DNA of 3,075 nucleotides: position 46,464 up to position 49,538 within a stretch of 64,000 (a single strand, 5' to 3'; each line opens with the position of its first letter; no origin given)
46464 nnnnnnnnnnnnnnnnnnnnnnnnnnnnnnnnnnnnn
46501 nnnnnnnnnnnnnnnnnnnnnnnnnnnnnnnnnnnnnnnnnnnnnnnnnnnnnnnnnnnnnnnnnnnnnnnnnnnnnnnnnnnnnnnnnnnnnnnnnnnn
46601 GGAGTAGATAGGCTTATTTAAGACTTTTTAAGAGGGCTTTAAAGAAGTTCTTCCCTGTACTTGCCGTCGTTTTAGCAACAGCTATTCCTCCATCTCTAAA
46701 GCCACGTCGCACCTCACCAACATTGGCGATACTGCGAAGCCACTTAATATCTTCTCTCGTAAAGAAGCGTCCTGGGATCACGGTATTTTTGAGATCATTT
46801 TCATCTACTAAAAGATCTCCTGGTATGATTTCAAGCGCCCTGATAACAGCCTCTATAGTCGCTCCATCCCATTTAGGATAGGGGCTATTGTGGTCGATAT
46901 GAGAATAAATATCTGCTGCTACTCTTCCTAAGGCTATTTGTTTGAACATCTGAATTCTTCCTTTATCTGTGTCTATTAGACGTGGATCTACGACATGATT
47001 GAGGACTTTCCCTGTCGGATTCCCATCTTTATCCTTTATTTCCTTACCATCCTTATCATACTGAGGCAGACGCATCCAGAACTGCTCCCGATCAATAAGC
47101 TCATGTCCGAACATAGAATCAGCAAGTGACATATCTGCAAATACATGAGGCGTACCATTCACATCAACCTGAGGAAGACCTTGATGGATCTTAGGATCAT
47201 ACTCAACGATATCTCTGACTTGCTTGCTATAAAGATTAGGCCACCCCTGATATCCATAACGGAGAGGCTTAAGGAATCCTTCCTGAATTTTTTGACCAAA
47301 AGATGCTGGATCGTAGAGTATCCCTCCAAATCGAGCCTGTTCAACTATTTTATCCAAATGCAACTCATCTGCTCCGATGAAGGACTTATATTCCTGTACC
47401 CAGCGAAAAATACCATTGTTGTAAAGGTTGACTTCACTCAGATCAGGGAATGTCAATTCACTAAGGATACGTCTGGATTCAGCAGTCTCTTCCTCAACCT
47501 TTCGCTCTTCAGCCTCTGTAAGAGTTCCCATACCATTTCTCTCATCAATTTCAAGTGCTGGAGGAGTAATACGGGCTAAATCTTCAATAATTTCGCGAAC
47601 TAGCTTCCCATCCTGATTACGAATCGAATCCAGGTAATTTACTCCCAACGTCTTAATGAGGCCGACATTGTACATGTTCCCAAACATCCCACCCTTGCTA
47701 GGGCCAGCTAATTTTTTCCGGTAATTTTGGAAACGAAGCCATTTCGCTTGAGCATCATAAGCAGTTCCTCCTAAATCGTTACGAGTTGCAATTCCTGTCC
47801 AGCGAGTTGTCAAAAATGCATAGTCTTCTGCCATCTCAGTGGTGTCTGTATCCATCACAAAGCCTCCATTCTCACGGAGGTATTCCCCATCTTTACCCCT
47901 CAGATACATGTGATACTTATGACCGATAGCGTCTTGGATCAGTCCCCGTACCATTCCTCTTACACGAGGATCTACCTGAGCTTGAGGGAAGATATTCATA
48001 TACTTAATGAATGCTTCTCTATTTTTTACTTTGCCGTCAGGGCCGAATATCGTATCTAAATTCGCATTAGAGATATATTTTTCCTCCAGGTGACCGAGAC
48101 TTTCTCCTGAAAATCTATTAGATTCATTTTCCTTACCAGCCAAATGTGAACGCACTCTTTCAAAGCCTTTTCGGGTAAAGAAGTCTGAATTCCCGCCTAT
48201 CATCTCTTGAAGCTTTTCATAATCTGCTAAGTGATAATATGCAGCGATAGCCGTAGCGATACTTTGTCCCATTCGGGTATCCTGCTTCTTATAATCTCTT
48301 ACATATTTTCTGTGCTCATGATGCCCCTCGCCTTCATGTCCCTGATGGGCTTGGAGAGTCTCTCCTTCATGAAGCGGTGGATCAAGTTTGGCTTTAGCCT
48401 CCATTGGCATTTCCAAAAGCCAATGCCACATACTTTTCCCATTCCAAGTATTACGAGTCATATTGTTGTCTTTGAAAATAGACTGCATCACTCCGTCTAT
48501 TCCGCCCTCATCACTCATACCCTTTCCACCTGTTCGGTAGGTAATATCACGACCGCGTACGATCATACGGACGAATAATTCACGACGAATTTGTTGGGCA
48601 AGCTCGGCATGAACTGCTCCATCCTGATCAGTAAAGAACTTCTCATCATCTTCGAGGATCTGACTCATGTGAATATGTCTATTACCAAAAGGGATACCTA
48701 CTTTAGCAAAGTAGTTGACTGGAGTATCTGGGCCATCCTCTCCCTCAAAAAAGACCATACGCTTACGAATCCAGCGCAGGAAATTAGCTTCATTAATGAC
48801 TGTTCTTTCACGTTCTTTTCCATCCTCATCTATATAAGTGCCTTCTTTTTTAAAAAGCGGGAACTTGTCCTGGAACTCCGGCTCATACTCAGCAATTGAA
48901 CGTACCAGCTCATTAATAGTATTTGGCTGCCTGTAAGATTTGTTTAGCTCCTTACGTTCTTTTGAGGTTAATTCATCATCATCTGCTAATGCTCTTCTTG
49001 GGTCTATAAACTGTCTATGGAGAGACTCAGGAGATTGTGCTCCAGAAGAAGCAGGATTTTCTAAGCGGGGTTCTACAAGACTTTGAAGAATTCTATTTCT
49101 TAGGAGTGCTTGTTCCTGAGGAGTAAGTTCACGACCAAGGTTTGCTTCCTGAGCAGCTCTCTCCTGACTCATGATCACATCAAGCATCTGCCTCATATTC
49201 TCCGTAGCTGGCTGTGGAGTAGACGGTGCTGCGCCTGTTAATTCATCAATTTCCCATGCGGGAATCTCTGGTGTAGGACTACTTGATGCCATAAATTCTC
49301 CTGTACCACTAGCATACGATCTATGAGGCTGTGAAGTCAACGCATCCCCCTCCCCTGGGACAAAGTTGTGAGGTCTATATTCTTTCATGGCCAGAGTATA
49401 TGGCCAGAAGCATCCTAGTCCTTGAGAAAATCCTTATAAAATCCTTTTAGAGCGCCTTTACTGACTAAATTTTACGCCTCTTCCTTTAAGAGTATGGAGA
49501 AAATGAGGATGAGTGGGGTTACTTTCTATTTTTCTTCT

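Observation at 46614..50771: STAND/AAA NTPase fused to OmpR-type winged helix, co-transcribed with a 924-aa orphan protein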

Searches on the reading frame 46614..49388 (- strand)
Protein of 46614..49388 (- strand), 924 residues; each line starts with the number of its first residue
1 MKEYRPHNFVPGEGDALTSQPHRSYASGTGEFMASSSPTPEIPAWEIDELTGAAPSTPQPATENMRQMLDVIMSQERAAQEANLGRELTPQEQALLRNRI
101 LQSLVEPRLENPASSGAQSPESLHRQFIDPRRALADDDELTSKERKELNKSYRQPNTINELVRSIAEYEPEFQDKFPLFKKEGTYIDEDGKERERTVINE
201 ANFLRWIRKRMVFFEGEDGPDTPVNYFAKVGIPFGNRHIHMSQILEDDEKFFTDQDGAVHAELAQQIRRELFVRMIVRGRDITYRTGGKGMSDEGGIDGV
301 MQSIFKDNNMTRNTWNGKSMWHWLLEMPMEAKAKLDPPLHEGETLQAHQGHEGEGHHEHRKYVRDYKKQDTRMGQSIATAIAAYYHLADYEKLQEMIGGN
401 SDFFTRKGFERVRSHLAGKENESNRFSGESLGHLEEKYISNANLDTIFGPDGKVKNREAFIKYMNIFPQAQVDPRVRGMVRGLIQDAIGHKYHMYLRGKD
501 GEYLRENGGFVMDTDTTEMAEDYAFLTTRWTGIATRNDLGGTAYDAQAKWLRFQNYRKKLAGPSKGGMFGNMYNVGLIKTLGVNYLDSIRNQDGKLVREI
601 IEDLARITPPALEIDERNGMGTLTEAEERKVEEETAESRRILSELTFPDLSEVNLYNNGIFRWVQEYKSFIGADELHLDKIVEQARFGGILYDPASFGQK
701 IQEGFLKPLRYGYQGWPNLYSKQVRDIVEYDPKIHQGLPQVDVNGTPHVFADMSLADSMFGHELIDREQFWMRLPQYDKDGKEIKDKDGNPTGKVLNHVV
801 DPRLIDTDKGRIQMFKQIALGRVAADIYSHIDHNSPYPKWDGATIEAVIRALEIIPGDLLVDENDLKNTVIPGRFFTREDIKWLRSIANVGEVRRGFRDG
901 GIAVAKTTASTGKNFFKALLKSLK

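Call 5: search_protein_families(library=pfam, proteins=[window:46614-49388:-], max_evalue=0.1)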
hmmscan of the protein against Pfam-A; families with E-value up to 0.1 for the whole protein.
window:46614-49388:- (924 aa): 0 families

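Call 7: search_protein_families(library=ncbifam, proteins=[window:46614-49388:-], max_evalue=1)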
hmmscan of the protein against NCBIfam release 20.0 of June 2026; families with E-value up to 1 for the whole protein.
window:46614-49388:- (924 aa): 0 families

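Call 8: search_protein_families(library=padloc, proteins=[window:46614-49388:-], max_evalue=1)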
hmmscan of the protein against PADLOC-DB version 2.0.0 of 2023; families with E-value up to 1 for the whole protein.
window:46614-49388:- (924 aa): 0 families

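Call 10: search_solved_structures(query=window:46614-49388:-, max_evalue=10)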
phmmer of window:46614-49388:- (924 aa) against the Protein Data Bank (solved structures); distinct sequences matched with E-value up to 10: 2.
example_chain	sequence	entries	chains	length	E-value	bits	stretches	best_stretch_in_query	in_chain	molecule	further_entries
7yq0_A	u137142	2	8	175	0.23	12.8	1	457-523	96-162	Adenylyl-sulfate kinase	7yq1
36hb_C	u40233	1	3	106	0.43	11.9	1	49-100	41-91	CAM1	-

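Call 12: find_homologous_proteins(query=window:46614-49388:-)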
Query window:46614-49388:- (924 aa): 11 proteins with E <= 0.001 among 8000 candidates.
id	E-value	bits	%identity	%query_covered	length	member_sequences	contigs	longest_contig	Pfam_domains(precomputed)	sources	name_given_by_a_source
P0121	0.0e+0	2141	100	100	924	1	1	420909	-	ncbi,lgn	-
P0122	0.0e+0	1731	83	100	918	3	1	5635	-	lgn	-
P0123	0.0e+0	1586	76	98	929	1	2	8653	-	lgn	-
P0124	0.0e+0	1483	71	100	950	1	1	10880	-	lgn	-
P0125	0.0e+0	1171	59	100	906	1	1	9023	-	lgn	-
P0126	0.0e+0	1111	58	97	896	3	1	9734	-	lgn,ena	-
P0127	0.0e+0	1088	57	100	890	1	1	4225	-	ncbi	-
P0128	0.0e+0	1052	63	83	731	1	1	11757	-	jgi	jgi:hypothetical protein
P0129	8.9e-244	830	47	98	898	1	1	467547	-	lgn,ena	-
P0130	4.4e-208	712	43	98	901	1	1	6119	-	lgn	-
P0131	2.5e-169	584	39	92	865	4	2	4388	-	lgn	-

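Call 47: search_protein_representatives(protein=window:46614-49388:-)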
Query: 924 residues. Proteins with E-value up to 0.001 (for the whole library): 249; up to 1e-10: 189; up to 1e-30: 95. The best 150 are listed.
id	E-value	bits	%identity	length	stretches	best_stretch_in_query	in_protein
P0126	0.0e+00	1111.3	62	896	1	56-924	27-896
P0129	2.8e-244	829.9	55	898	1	139-924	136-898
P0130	1.4e-208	711.8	48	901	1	59-924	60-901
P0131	8.1e-170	583.5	45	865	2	365-923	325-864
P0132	2.6e-79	284.0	50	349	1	572-924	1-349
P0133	1.5e-77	278.2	33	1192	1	150-895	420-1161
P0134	9.6e-68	245.7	31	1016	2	368-892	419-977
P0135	1.8e-64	234.9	29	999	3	638-891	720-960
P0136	3.3e-64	234.0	30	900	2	504-891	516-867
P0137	2.0e-63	231.5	31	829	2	367-893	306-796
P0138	4.7e-63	230.2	32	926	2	367-891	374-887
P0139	3.7e-62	227.3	29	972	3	626-894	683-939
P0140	6.4e-62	226.5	32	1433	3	249-592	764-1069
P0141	1.1e-57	212.5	29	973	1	156-918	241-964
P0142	2.7e-57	211.2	33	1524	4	620-890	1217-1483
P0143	1.5e-56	208.7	32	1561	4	454-894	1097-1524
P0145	1.7e-55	205.3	32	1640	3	365-892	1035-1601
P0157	8.5e-51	189.7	31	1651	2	175-787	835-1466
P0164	5.3e-48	180.4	29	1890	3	610-890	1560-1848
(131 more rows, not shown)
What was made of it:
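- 46614..49388 (-): BIG: 924-aa soluble protein of unrecognised fold; residues 1-61 and 106-137 disordered. 249 representative relatives (call 47).
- Checked: 'Orphan': the 924-aa protein has 249 representative relatives at E<=1e-3 (call 47).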

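Call 50: find_homologous_proteins(query=A3, max_evalue=0.00001)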
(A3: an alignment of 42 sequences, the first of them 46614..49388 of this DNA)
Query A3 (42 sequences) (924 aa, profile of the alignment): 11 proteins with E <= 0.00001 among 8000 candidates.
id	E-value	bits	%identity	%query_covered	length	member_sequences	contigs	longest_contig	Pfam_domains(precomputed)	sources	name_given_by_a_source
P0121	9.6e-245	833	100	100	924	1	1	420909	-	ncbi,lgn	-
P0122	1.6e-241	823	83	100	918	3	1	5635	-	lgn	-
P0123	9.6e-239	813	76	98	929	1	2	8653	-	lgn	-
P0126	7.1e-238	810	58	97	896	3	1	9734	-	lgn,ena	-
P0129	6.8e-236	804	47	98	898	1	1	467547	-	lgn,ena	-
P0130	1.4e-235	803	43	98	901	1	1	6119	-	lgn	-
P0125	7.3e-235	800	59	100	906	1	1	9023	-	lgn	-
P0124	3.3e-233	795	71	100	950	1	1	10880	-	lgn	-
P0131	9.1e-232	790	39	92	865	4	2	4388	-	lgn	-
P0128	1.7e-223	763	63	83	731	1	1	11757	-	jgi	jgi:hypothetical protein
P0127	2.8e-216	739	57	100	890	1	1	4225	-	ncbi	-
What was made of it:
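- Tried and rejected: It added no sequences (call 50).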

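Call 59: predict_structure(alignment_id=A3)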
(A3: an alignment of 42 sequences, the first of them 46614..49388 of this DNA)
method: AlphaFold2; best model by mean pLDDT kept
length: 924 residues; sequences in the alignment: 42
mean_pLDDT: 81.6   pTM: 0.80
mean pLDDT of the five models: 81.6, 80.5, 79.1, 79.0, 77.3
residues with pLDDT >= 90: 489; 70-90: 227; 50-70: 101; < 50: 107
segments of 3 or more residues with pLDDT < 50: 1-61, 82-85, 106-137, 922-924
pLDDT, mean of each block of 10 residues (from residue 1): 34 36 32 32 39 37 56 58 58 69 49 40 43 48 80 92 94 91 87 90 94 93 96 94 95 93 95 96 80 80 94 92 95 78 51 62 85 97 97 96 97 96 91 95 98 96 92 95 97 89 86 94 96 94 89 93 86 92 96 97 94 56 81 93 96 94 90 76 71 81 88 88 95 93 93 96 94 92 89 88 95 94 93 88 87 85 84 90 92 62 57 53 46
secondary structure, 60 per line:
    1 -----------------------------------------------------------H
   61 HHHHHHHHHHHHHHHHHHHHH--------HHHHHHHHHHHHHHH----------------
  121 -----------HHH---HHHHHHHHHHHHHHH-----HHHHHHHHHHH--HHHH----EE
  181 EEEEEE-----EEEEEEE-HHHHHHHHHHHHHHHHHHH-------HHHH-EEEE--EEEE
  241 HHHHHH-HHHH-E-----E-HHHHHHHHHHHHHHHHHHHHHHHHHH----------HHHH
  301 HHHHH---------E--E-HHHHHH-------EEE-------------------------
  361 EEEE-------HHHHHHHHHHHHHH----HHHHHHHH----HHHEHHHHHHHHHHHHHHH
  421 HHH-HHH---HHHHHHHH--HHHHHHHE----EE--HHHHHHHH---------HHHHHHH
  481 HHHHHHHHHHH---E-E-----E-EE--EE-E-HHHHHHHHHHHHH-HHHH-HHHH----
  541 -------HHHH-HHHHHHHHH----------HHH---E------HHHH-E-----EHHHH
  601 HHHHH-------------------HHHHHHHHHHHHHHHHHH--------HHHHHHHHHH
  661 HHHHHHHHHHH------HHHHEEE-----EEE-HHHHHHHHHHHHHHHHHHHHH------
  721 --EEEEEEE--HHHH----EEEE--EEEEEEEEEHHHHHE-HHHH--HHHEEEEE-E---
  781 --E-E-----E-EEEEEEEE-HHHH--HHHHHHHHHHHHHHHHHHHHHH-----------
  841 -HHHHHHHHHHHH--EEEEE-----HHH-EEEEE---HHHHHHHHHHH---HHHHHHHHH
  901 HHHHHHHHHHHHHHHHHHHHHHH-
elements in order (helices of 4 or more, strands of 3 or more residues): H60-81 H90-104 H138-152 H158-168 H171-174 E179-186 E192-198 H200-218 H226-229 E231-234 E237-240 H241-246 H248-251 H261-286 H297-305 H320-325 E333-335 E361-364 H372-385 H390-397 H406-423 H431-438 H441-447 H457-464 H474-491 H514-526 H528-531 H533-536 H548-551 H553-561 H585-588 H597-605 H625-642 H651-671 H678-681 E682-684 E690-692 H694-714 E723-729 H732-735 E740-743 E746-754 H755-759 H762-765 E771-775 E793-800 H802-805 H808-829 H842-853 E856-860 E870-874 H878-888 H892-923
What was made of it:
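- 46614..49388 (-): AF2 pLDDT 81.6, pTM 0.80 (call 59).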

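Call 63: fold_search(model_id=the predicted structure, library=pdb)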
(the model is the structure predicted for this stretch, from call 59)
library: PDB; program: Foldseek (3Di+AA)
matches with E <= 10: 94; with E <= 0.001: 0
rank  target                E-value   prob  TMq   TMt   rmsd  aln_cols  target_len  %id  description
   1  4c5r_D                1.3e+00  0.04  0.10  0.13  22.3       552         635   11  Structural Investigations into the Stereochemistry and Activity of a Phenylalanine-2,3-Aminomutase from Taxus chinensi (released 2014-05-07)
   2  9p8v_B                1.5e+00  0.04  0.10  0.15  25.3       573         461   12  Structure of CloA in complex with dGTP and dTTP (released 2025-07-30)
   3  7w7g_C                1.7e+00  0.01  0.06  0.04  40.1       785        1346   10  Structure of Mammalian NALCN-FAM155A-UNC79-UNC80 quanternary complex (released 2022-05-18)
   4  3khm                  1.8e+00  0.03  0.06  0.11  18.8       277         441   15  Crystal structure of sterol 14alpha-demethylase (CYP51) from Trypanosoma cruzi in complex with inhibitor fluconazole (released 2009-11-10)
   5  3vyc                  1.8e+00  0.03  0.08  0.08  25.7       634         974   10  Crystal structure of unliganded Saccharomyces cerevisiae CRM1 (Xpo1p) (released 2012-11-28)
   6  8sf0_A                1.8e+00  0.01  0.06  0.08  30.5       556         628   10  Cryo-EM Structure of RyR1 + cAMP (Local Refinement of TMD) (released 2023-05-24)
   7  3in9_A                1.9e+00  0.08  0.04  0.08  21.8       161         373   12  Crystal structure of heparin lyase I complexed with disaccharide heparin (released 2009-09-29)
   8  9l5t_Y                1.9e+00  0.03  0.09  0.07  24.7       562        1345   12  Cryo-EM structure of the thermophile spliceosome (state B*Q2) (released 2025-03-12)
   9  9p8s_B                2.0e+00  0.03  0.10  0.15  24.9       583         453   13  Structure of CloA apo (released 2025-07-30)
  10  9bm1                  2.3e+00  0.01  0.06  0.03  29.0       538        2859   10  State-3 of motor domain from full-length human dynein-1 in 5mM ATP (released 2025-04-23)
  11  9bn0                  2.3e+00  0.01  0.06  0.03  28.3       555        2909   10  State-7 of motor domain from full-length human dynein-1 in apo condition (released 2025-04-23)
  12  9grw_B                2.4e+00  0.06  0.05  0.09  20.5       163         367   14  Structure of Heparinase I from Bacteroides eggerthii in complex with calcium cofactor (released 2025-09-24)
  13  9lgt_A                2.5e+00  0.03  0.08  0.14  26.2       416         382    9  Cryo-EM structure of the glucose-specific PTS transporter IIC from V. cholerae in the inward-facing conformation (released 2026-01-14)
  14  5lmm_L                2.7e+00  0.01  0.07  0.10  28.8       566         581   11  Structure of E coli Hydrogenase Hyd-1 mutant E28Q (released 2017-08-16)
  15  7z88_A                2.8e+00  0.02  0.08  0.04  27.8       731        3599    8  DNA-PK in the intermediate state (released 2023-01-18)
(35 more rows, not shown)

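Call 68: fold_search(model_id=the predicted structure, library=viral)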
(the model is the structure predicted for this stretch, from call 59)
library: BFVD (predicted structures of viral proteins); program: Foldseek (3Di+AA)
matches with E <= 10: 142; with E <= 0.001: 0
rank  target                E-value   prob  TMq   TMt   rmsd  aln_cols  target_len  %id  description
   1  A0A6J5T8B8            3.3e-02  0.12  0.08  0.08  44.6       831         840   11  Uncharacterized protein [uncultured Caudovirales phage]
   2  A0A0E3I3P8            6.3e-02  0.08  0.08  0.08  36.9       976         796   11  Cytitidyltransferase [Synechococcus phage ACG-2014f]
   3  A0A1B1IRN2            1.4e-01  0.07  0.09  0.09  32.7      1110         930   12  (no name in the UniProt tables at hand)
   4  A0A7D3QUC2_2          1.5e-01  0.04  0.06  0.07  35.7       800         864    9  Ankyrin repeat domain-containing protein [Fadolivirus FV1/VV64]
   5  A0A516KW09            1.5e-01  0.06  0.08  0.07  30.3      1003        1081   11  (no name in the UniProt tables at hand)
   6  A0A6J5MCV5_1          1.9e-01  0.06  0.06  0.06  33.2       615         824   13  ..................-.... domain-containing protein [uncultured Caudovirales phage]
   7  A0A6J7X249            2.4e-01  0.09  0.10  0.13  34.7       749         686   11  Uncharacterized protein [uncultured Caudovirales phage]
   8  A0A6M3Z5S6            2.4e-01  0.07  0.06  0.10  29.8       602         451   10  Uncharacterized protein [Auricularia heimuer negative-stranded RNA virus 1]
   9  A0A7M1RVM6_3          2.4e-01  0.03  0.07  0.06  31.6       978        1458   11  Uncharacterized protein [uncultured phage cr131_1]
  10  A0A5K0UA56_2          3.0e-01  0.04  0.06  0.06  31.6       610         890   12  Kinesin motor domain-containing protein [Yasminevirus sp. GU-2018]
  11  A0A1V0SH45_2          3.3e-01  0.07  0.06  0.06  30.4       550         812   10  Uncharacterized protein [Hokovirus HKV1]
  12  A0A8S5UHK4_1          5.5e-01  0.04  0.09  0.08  34.6      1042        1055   10  Trimeric coiled-coil viral fiber [Siphoviridae sp. ctZd434]
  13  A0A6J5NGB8            6.0e-01  0.04  0.08  0.08  29.5       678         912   10  Large polyvalent protein associated domain-containing protein [uncultured Caudovirales phage]
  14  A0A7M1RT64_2          6.6e-01  0.03  0.08  0.08  29.8       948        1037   12  ART-PolyVal-like domain-containing protein [uncultured phage cr130_1]
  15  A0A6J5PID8            7.2e-01  0.03  0.07  0.09  33.2       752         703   10  Uncharacterized protein [uncultured Caudovirales phage]
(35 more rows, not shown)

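Call 100: search_protein_families(library=pfam, proteins=[P0140, P0142, P0143, P0145, P0157, P0164], max_evalue=0.01)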
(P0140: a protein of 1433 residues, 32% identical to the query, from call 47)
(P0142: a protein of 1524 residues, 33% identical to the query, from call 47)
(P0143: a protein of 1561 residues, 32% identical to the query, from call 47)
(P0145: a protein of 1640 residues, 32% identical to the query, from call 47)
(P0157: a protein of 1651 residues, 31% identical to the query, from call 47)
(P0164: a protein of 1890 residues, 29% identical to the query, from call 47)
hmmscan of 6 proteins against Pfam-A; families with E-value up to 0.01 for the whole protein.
P0140 (1433 aa): 0 families

P0142 (1524 aa): 0 families

P0143 (1561 aa): 0 families

P0145 (1640 aa): 0 families

P0157 (1651 aa): 0 families

P0164 (1890 aa): 0 families
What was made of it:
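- Tried and rejected: None (call 100).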

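Call 101: search_solved_structures(query=A3, max_evalue=1)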
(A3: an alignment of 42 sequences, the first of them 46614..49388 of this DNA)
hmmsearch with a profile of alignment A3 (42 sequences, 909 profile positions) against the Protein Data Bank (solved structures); distinct sequences matched with E-value up to 1: 0.
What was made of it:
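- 46614..49388 (-): No profile match to PDB (call 101).
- Tried and rejected: Nothing (calls 10, 101).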
